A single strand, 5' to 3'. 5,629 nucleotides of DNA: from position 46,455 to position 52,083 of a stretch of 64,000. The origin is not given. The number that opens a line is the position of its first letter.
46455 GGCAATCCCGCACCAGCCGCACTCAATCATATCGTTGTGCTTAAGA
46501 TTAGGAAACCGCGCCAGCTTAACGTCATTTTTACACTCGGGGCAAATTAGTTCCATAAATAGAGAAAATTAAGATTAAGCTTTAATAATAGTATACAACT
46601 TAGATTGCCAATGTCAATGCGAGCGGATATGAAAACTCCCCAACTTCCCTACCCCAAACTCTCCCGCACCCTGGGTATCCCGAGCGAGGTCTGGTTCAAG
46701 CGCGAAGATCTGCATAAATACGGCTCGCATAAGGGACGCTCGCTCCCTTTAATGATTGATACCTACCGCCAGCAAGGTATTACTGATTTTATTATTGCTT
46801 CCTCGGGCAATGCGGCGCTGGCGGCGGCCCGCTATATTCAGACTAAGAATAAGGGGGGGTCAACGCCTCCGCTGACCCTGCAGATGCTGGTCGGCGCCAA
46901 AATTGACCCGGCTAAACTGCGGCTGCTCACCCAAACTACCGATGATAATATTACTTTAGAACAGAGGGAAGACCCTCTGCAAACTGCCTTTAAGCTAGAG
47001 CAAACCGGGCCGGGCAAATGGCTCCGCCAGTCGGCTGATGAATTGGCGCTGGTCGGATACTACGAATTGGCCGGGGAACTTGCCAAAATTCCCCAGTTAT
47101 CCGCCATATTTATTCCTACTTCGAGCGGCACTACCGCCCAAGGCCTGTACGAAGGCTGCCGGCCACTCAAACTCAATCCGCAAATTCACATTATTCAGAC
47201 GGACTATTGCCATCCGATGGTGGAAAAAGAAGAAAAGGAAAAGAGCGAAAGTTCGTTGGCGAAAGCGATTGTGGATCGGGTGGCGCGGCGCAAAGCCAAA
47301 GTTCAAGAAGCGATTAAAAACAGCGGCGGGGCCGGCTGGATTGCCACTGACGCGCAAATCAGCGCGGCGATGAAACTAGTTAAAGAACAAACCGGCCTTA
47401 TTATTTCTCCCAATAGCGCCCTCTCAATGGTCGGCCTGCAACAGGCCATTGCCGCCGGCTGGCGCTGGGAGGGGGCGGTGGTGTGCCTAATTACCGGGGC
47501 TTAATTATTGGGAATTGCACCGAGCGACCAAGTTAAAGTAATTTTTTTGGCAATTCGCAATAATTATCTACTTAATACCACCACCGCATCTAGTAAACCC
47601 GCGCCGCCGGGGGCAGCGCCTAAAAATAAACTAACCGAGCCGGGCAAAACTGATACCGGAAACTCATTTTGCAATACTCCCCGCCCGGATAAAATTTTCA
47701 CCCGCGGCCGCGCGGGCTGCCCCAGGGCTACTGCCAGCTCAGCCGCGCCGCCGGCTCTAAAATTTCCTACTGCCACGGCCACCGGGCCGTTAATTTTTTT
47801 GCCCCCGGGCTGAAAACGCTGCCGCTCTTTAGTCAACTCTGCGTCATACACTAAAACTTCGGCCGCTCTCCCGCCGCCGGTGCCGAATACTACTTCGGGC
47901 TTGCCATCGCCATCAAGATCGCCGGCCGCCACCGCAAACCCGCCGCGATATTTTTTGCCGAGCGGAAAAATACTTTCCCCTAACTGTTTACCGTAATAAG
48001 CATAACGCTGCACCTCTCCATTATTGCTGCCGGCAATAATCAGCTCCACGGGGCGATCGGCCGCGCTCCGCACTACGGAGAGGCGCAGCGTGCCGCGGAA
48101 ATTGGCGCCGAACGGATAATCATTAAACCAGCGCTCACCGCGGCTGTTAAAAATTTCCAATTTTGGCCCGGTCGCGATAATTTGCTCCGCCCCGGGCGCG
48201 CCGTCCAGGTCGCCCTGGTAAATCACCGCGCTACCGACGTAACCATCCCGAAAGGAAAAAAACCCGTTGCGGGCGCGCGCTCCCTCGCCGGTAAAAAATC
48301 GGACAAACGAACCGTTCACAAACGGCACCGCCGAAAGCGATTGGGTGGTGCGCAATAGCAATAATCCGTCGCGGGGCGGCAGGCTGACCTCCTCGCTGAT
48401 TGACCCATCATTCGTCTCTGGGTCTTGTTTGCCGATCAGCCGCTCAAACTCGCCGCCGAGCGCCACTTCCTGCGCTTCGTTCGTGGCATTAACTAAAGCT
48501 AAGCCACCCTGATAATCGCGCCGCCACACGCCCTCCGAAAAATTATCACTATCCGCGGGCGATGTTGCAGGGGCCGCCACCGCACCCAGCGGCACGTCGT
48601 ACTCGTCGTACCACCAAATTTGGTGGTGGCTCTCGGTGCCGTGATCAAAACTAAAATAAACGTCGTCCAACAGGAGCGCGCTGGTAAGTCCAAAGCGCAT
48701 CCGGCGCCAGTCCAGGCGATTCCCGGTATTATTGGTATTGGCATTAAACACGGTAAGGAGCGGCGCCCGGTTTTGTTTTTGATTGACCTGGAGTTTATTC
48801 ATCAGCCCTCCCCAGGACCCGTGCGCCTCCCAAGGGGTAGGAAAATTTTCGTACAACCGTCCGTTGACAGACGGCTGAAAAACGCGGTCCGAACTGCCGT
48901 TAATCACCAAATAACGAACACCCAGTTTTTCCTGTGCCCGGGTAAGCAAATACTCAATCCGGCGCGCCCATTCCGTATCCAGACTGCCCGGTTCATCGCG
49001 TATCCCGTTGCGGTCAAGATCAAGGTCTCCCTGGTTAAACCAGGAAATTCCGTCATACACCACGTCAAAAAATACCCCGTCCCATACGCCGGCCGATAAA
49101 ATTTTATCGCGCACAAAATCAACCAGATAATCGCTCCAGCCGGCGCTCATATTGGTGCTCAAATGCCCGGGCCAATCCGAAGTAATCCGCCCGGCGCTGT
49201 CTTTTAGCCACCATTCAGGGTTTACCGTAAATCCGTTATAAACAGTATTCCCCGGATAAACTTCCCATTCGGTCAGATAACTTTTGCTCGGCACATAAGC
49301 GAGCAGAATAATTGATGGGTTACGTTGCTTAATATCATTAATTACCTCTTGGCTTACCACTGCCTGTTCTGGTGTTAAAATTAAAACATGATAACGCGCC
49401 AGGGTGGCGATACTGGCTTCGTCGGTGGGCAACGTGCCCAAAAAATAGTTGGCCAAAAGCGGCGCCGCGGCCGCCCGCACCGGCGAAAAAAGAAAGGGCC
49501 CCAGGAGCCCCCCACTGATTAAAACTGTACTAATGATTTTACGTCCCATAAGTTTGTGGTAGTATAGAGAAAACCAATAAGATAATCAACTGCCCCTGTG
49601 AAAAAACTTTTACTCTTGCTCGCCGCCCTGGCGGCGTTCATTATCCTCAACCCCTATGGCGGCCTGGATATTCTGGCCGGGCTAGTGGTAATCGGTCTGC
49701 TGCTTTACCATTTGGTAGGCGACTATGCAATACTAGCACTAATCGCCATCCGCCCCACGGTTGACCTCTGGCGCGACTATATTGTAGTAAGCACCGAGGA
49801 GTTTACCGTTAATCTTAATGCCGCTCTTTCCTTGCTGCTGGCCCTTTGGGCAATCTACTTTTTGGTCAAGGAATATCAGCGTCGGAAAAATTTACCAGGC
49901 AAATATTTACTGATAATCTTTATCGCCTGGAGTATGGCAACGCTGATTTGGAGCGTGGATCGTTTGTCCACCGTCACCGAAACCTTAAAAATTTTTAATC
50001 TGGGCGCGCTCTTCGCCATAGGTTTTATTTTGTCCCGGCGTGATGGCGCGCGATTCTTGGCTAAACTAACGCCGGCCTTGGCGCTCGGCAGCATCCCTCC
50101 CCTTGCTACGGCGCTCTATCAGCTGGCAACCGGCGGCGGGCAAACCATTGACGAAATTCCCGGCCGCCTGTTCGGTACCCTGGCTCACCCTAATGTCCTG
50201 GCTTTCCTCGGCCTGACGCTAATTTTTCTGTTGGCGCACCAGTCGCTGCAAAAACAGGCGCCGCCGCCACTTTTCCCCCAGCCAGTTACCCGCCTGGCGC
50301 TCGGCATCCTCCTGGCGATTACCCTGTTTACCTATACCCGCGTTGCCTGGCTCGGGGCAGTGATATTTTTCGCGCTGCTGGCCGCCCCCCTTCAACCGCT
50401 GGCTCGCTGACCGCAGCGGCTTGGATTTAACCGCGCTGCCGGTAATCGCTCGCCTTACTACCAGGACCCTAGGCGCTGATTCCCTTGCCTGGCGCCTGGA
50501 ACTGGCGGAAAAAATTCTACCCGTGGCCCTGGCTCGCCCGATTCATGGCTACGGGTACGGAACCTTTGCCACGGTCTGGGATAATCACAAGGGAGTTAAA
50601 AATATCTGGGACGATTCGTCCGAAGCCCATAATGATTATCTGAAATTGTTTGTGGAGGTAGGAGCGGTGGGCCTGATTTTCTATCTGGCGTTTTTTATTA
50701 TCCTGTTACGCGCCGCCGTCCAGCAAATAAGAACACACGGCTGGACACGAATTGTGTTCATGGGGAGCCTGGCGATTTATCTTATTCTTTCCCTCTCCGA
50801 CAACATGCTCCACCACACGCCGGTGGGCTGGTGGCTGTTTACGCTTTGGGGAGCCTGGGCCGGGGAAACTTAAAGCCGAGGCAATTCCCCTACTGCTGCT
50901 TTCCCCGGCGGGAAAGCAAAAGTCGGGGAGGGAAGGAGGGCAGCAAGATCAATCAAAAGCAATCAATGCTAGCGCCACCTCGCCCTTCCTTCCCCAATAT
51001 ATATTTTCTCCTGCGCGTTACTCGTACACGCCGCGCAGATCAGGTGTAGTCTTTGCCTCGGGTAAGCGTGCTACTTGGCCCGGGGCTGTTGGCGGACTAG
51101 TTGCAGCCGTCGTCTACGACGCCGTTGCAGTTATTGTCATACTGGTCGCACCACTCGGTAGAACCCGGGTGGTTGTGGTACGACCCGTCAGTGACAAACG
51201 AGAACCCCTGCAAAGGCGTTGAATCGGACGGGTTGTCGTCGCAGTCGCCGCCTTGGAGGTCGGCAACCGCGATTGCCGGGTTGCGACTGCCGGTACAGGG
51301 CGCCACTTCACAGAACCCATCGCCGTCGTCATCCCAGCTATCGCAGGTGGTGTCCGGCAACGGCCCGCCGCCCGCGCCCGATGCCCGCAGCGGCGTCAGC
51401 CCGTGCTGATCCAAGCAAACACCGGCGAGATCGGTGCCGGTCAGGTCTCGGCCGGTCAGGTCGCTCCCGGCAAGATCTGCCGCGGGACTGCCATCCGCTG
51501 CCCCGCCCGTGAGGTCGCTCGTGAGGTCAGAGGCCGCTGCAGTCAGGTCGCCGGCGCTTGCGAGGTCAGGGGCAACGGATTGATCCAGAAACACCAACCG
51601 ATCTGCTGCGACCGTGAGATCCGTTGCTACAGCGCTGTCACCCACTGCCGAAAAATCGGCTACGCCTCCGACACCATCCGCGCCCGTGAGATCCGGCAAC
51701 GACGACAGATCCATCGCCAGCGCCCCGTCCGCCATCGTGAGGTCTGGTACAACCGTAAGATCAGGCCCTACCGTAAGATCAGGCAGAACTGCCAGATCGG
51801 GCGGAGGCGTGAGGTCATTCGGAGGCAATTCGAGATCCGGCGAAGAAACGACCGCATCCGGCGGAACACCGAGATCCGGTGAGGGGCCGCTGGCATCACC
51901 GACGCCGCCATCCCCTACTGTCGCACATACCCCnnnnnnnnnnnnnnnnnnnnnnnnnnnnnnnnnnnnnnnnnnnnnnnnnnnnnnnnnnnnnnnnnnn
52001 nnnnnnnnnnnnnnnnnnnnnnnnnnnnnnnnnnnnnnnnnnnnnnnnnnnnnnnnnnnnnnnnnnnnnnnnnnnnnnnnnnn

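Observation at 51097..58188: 7.1-kb gene for a 2363-aa lipoprotein built from about 40 tandem cysteine-rich modules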

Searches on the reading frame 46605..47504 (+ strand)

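Call 13: search_protein_families(library=pfam, proteins=[window:46605-47504:+], max_evalue=1)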
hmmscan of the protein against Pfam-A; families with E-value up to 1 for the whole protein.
window:46605-47504:+ (299 aa): 1 family
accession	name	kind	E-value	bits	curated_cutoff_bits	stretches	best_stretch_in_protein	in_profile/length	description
PF00291.31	PALP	-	3e-34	119.1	35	1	10-298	7-295/295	Pyridoxal-phosphate dependent enzyme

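Call 14: search_protein_families(library=ncbifam, proteins=[window:46605-47504:+], max_evalue=1)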
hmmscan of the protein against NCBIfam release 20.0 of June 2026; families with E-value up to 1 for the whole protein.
window:46605-47504:+ (299 aa): 23 families
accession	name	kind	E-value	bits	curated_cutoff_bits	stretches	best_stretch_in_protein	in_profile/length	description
NF006050.0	PRK08197.1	equivalog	6.7e-18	64.6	303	2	162-298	230-379/406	threonine synthase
NF006205.0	PRK08329.1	equivalog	2.4e-15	56.4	358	1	17-291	62-333/347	threonine synthase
NF004170.0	PRK05638.1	equivalog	4.7e-15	55.1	421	1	25-298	78-353/442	threonine synthase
NF005035.0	PRK06450.1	equivalog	5.8e-11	41.8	301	1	27-279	65-319/338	threonine synthase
NF004996.0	PRK06381.1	equivalog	6.6e-11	41.8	266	1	153-298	157-316/319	threonine synthase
NF006390.0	PRK08639.1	equivalog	5.7e-08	32.1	421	1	10-75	25-89/418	threonine ammonia-lyase IlvA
NF006674.0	PRK09224.1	subfamily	1e-07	31.1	577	1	10-299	25-312/508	threonine ammonia-lyase IlvA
TIGR00260.1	thrC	equivalog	1.3e-07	31.1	167.1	2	153-285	171-314/340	threonine synthase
TIGR01124.1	ilvA_2Cterm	equivalog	1.6e-07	30.3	411.3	1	8-298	15-303/499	threonine ammonia-lyase, biosynthetic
TIGR02079.1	THD1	equivalog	6.3e-07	28.5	440.55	1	11-73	17-78/410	threonine ammonia-lyase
NF052482.1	sulfolyase_CuyA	equivalog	7e-07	28.4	450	2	150-298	166-319/332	D-cysteate sulfo-lyase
NF052537.1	CoM_syn_XcbE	exception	6.4e-06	25.6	450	1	3-68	8-73/322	coenzyme M biosynthesis enzyme XcbE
NF006094.0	PRK08246.1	subfamily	6.2e-05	22.5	331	1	22-76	33-85/310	serine/threonine dehydratase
TIGR01127.1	ilvA_1Cterm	equivalog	9.1e-05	21.6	378.75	1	26-278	14-265/380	threonine ammonia-lyase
NF005292.0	PRK06815.1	equivalog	0.00031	19.9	371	1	11-187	22-192/320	threonine/serine dehydratase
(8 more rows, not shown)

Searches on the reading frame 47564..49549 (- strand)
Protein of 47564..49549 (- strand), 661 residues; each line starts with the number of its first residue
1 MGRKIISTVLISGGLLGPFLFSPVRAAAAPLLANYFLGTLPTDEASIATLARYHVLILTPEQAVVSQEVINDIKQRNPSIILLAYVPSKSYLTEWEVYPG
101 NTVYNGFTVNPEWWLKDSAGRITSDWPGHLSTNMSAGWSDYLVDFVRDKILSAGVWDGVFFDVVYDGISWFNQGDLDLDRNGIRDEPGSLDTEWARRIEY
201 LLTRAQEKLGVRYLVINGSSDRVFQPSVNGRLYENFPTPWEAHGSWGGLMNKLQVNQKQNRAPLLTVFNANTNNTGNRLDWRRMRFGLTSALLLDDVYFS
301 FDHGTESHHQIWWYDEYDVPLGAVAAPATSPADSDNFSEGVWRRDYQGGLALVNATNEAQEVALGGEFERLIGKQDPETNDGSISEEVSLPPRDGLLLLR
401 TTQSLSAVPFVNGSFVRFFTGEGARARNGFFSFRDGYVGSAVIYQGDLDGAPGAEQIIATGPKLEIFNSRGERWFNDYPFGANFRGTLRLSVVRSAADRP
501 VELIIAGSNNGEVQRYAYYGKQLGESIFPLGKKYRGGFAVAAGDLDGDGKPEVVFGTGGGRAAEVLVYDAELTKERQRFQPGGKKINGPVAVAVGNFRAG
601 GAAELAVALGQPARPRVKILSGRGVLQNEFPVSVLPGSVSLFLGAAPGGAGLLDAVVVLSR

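Call 13: search_protein_families(library=pfam, proteins=[window:47564-49549:-], max_evalue=1)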
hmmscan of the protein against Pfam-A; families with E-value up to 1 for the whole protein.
window:47564-49549:- (661 aa): 3 families
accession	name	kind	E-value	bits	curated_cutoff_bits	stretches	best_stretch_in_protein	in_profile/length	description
PF14885.12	GHL15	-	2.1e-26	93.9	27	1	74-349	1-270/271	Hypothetical glycosyl hydrolase family 15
PF01839.29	FG-GAP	-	2e-05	24.8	22.1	1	537-560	2-25/37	FG-GAP repeat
PF13517.12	FG-GAP_3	-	3.2e-05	24.9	26.9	1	502-554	9-60/61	FG-GAP-like repeat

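Call 14: search_protein_families(library=ncbifam, proteins=[window:47564-49549:-], max_evalue=1)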
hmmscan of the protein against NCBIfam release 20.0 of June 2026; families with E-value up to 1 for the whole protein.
window:47564-49549:- (661 aa): 1 family
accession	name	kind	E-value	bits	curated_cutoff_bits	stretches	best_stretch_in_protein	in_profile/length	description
NF052506.1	PA5033_fam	subfamily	0.0028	16.5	100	1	447-481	213-246/284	PA5033 family protein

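Call 42: find_related_loci(query=window:47564-49549:-, collection=metagenome_contigs, flank=10000)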
Query window:47564-49549:- (661 aa) in metagenome_contigs; peptide patterns used: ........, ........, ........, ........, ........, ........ (x = any residue, [..] = any of these).
50 stretches matched a pattern; 3 encode a relative of the query (tblastn E <= 1e-3); 1 distinct loci.
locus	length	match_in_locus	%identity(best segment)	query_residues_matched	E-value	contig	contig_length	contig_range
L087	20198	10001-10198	38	344-400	1e-5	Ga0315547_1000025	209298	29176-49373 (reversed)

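Call 58: find_encoding_contigs(protein=window:47564-49549:-, flank=10000, max_places=4)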
Protein window:47564-49549:- (661 aa): 2 contigs read that carry it; 2 places shown.
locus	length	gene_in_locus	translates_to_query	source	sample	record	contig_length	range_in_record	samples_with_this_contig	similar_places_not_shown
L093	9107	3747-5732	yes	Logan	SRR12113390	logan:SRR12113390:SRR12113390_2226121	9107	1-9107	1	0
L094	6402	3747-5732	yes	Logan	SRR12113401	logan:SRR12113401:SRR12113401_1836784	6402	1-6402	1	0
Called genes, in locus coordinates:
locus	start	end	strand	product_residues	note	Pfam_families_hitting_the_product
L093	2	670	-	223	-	?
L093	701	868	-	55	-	-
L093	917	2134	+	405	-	-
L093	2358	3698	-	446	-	PF04932:Wzy_C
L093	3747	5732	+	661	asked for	PF14885:GHL15, PF01839:FG-GAP (faint)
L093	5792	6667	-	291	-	PF00291:PALP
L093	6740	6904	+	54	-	-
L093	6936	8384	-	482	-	PF01225:Mur_ligase, PF08245:Mur_ligase_M, PF02875:Mur_ligase_C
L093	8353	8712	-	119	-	-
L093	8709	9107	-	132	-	?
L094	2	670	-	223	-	?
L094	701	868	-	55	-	-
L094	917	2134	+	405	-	-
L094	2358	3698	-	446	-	PF04932:Wzy_C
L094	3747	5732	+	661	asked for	PF14885:GHL15, PF01839:FG-GAP (faint)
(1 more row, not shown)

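Call 80: list_cluster_members(proteins=[window:47564-49549:-, window:46605-47504:+, window:60791-61411:-, window:58964-60151:-, window:49598-50410:+, window:44882-46360:+])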
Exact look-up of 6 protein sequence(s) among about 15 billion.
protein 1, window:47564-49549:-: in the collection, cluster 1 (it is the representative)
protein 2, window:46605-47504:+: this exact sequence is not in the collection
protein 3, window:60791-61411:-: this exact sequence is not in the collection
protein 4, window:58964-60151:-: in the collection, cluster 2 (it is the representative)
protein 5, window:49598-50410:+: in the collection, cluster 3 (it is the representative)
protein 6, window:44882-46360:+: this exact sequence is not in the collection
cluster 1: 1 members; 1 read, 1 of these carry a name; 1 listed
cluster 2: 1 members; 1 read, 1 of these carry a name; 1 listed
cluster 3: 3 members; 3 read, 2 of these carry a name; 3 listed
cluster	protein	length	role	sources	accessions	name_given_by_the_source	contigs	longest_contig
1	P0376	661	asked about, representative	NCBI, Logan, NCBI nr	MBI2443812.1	MAG: hypothetical protein HYV42_01040 [Candidatus Magasanikbacteria bacterium] | hypothetical protein [Candidatus Magasanikbacteria bacterium]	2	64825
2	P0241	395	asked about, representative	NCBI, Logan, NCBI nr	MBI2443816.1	MAG: hypothetical protein HYV42_01060 [Candidatus Magasanikbacteria bacterium] | hypothetical protein [Candidatus Magasanikbacteria bacterium]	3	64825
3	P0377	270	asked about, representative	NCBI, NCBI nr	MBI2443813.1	MAG: hypothetical protein HYV42_01045 [Candidatus Magasanikbacteria bacterium] | hypothetical protein [Candidatus Magasanikbacteria bacterium]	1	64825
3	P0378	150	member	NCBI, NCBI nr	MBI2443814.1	MAG: O-antigen ligase family protein [Candidatus Magasanikbacteria bacterium] | O-antigen ligase family protein [Candidatus Magasanikbacteria bacterium]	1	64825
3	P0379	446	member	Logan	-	-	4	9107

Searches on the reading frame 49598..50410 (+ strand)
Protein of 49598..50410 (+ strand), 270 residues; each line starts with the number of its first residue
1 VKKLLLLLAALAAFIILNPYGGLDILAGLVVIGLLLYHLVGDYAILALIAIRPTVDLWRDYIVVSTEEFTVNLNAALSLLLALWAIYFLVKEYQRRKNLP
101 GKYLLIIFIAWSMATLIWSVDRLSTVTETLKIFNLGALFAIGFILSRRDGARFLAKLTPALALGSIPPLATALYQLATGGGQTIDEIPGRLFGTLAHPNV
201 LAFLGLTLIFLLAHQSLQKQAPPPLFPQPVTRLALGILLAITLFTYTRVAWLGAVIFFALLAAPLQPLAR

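Call 13: search_protein_families(library=pfam, proteins=[window:49598-50410:+], max_evalue=1)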
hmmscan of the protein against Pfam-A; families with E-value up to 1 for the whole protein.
window:49598-50410:+ (270 aa): 2 families
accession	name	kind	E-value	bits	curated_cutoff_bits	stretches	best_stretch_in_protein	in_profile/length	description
PF20040.4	DUF6442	-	0.0044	17.7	25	1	76-125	51-100/102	Family of unknown function (DUF6442)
PF06898.16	YqfD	-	0.28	10.5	25.2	1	87-121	73-107/379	Putative stage IV sporulation protein YqfD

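Call 14: search_protein_families(library=ncbifam, proteins=[window:49598-50410:+], max_evalue=1)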
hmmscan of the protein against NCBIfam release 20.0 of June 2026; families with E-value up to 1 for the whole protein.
window:49598-50410:+ (270 aa): 0 families

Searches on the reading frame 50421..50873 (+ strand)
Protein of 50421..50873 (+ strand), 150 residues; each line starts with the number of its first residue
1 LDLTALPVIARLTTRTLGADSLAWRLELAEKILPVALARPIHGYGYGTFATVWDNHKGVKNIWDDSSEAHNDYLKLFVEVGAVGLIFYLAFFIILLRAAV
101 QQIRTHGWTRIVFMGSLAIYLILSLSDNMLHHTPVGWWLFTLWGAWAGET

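Call 59: find_encoding_contigs(protein=window:50421-50873:+, flank=10000, max_places=4)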
Protein window:50421-50873:+ (150 aa): no gene with exactly this product is on record in the collection.

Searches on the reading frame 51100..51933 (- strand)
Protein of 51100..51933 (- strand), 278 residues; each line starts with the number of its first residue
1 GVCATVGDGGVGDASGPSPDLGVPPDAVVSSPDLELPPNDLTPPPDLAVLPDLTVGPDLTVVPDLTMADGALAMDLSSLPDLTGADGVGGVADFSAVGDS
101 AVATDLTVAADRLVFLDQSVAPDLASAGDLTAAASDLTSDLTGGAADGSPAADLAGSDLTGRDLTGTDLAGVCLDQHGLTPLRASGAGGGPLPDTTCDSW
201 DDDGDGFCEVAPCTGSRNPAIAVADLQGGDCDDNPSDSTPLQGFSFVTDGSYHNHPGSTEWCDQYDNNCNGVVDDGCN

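Call 13: search_protein_families(library=pfam, proteins=[window:51100-51933:-], max_evalue=1)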
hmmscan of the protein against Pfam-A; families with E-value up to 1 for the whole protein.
seq(278 aa): 2 families
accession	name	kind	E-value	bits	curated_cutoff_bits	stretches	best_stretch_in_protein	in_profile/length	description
PF11617.13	Cu-binding_MopE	-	1.7e-07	31.7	27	1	251-275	6-30/30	Putative metal-binding motif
PF00805.28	Pentapeptide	-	0.0045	17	20.2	1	152-175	11-34/40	Pentapeptide repeats (8 copies)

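Call 14: search_protein_families(library=ncbifam, proteins=[window:51100-51933:-], max_evalue=1)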
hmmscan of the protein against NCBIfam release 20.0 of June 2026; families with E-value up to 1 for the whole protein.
seq(278 aa): 0 families
